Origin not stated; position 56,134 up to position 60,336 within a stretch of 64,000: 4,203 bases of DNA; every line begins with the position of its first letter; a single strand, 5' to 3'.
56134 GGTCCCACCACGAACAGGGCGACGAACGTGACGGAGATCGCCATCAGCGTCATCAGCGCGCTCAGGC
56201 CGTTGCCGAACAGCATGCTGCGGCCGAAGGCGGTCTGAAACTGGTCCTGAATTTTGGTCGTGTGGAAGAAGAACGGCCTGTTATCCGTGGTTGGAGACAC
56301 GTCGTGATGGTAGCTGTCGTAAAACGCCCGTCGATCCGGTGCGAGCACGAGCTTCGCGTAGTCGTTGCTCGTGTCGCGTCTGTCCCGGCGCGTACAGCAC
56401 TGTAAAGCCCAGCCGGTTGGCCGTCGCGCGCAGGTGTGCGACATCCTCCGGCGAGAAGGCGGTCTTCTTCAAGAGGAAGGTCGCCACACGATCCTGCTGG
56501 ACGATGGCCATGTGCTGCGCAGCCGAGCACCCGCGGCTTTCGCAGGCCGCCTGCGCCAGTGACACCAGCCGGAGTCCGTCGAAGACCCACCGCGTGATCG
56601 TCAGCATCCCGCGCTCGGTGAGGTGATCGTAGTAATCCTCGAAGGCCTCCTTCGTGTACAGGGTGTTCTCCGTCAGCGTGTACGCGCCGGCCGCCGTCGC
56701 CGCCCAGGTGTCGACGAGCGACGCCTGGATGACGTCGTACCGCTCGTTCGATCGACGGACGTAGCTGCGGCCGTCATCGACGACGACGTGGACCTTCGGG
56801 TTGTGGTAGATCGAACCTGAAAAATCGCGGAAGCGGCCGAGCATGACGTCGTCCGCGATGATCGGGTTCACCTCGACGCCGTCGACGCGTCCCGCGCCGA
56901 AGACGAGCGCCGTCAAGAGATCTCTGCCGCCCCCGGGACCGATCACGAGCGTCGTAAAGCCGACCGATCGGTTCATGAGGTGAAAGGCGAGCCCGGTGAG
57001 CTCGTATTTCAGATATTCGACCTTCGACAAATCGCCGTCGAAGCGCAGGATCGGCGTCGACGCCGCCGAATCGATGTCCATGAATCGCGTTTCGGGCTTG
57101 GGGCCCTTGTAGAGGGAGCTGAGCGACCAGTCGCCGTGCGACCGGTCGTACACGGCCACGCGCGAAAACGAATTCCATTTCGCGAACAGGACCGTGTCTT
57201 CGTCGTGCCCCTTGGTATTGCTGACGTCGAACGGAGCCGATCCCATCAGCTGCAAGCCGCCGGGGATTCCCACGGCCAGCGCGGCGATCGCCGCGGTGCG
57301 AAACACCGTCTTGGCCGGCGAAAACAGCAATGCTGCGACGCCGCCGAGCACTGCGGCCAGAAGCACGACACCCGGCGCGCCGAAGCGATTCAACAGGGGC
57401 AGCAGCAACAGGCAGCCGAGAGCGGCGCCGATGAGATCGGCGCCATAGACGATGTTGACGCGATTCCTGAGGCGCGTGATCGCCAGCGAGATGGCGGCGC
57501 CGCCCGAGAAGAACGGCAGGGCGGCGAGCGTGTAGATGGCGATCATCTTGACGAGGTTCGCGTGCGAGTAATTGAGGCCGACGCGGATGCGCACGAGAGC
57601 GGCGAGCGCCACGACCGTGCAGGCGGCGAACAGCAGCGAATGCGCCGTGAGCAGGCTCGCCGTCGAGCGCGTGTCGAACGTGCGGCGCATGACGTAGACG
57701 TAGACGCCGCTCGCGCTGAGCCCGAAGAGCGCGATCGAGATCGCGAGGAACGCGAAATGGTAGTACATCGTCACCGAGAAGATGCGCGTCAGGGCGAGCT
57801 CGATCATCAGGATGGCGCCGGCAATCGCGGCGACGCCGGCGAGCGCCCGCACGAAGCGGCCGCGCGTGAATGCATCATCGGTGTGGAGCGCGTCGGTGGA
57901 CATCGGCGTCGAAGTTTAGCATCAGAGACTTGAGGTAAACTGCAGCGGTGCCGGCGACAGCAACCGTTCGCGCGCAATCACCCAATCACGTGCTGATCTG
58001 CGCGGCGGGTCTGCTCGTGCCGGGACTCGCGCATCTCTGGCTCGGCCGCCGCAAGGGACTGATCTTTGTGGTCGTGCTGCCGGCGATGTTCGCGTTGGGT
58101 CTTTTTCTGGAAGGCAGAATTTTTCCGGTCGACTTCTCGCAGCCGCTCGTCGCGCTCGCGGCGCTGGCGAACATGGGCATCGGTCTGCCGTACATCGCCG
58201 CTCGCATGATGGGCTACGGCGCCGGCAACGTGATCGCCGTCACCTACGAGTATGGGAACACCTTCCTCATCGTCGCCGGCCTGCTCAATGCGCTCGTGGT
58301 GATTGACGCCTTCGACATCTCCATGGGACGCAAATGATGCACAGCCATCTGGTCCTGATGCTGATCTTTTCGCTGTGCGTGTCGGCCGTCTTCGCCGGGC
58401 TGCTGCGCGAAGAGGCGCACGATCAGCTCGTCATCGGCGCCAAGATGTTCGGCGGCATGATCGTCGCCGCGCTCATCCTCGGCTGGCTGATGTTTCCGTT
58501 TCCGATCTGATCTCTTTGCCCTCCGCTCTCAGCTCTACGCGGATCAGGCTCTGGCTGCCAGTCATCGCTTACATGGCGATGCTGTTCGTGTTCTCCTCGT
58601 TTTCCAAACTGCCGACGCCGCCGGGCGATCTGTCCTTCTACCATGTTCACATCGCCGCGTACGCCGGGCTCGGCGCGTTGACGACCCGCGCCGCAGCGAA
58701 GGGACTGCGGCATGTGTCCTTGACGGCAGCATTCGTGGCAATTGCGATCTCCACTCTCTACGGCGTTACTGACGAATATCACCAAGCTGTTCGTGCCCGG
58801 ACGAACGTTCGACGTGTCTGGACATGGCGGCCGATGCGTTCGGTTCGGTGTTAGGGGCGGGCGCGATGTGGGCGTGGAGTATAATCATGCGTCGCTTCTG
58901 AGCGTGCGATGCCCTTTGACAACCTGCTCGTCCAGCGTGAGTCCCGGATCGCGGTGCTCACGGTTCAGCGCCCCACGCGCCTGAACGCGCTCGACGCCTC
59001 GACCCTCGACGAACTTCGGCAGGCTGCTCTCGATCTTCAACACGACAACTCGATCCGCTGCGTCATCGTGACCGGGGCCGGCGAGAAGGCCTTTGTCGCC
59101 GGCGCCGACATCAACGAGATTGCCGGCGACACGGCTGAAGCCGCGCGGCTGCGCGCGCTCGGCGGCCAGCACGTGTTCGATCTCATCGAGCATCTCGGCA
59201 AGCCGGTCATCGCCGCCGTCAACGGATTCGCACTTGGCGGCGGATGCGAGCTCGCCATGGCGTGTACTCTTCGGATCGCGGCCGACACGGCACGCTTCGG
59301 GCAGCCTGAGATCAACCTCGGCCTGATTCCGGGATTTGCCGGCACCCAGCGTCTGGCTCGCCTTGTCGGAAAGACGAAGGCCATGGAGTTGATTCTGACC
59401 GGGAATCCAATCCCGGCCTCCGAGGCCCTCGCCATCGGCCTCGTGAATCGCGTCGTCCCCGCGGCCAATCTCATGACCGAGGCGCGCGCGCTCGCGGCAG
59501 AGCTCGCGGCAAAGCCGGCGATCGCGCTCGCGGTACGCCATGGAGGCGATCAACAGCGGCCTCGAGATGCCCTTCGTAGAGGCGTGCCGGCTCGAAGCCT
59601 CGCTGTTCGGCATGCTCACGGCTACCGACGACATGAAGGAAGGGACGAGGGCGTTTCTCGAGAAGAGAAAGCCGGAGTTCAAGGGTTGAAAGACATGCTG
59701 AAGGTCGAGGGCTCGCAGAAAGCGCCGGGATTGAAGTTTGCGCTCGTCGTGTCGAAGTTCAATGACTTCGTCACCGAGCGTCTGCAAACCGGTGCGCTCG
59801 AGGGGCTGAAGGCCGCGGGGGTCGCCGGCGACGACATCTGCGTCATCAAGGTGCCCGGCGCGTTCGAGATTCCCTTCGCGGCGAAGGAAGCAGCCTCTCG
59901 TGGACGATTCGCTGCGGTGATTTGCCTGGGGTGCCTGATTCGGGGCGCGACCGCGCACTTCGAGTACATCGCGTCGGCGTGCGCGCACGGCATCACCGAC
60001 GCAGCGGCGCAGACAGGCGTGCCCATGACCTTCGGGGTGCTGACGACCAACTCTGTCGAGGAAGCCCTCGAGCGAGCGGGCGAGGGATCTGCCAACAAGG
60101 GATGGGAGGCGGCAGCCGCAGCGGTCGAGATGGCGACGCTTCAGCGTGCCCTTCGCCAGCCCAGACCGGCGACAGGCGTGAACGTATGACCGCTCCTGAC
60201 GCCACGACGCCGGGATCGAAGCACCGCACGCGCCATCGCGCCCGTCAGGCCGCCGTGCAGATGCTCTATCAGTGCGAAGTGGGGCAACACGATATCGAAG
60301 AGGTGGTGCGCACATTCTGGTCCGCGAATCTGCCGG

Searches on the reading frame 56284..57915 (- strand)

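Call 33: search_protein_families(library=pfam, proteins=[window:56284-57915:-], max_evalue=0.001)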
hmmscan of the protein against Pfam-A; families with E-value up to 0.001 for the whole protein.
window:56284-57915:- (544 aa): 1 family
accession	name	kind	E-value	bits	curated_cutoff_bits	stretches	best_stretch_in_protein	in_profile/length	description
PF01564.23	Spermine_synth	-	0.00015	21.8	22.9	1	360-439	60-129/186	Spermine/spermidine synthase domain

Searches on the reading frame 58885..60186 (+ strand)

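Call 33: search_protein_families(library=pfam, proteins=[window:58885-60186:+], max_evalue=0.001)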
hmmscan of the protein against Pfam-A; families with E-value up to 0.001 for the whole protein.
window:58885-60186:+ (434 aa): 3 families
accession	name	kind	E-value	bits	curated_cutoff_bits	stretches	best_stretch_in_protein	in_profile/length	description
PF00378.25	ECH_1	-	1.4e-61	208.4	27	1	18-216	2-199/251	Enoyl-CoA hydratase/isomerase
PF00885.24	DMRL_synthase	-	5.4e-51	172.6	26.7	1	283-420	2-138/139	6,7-dimethyl-8-ribityllumazine synthase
PF16113.10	ECH_2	-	6.9e-37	128.1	27.2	1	23-206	2-187/335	Enoyl-CoA hydratase/isomerase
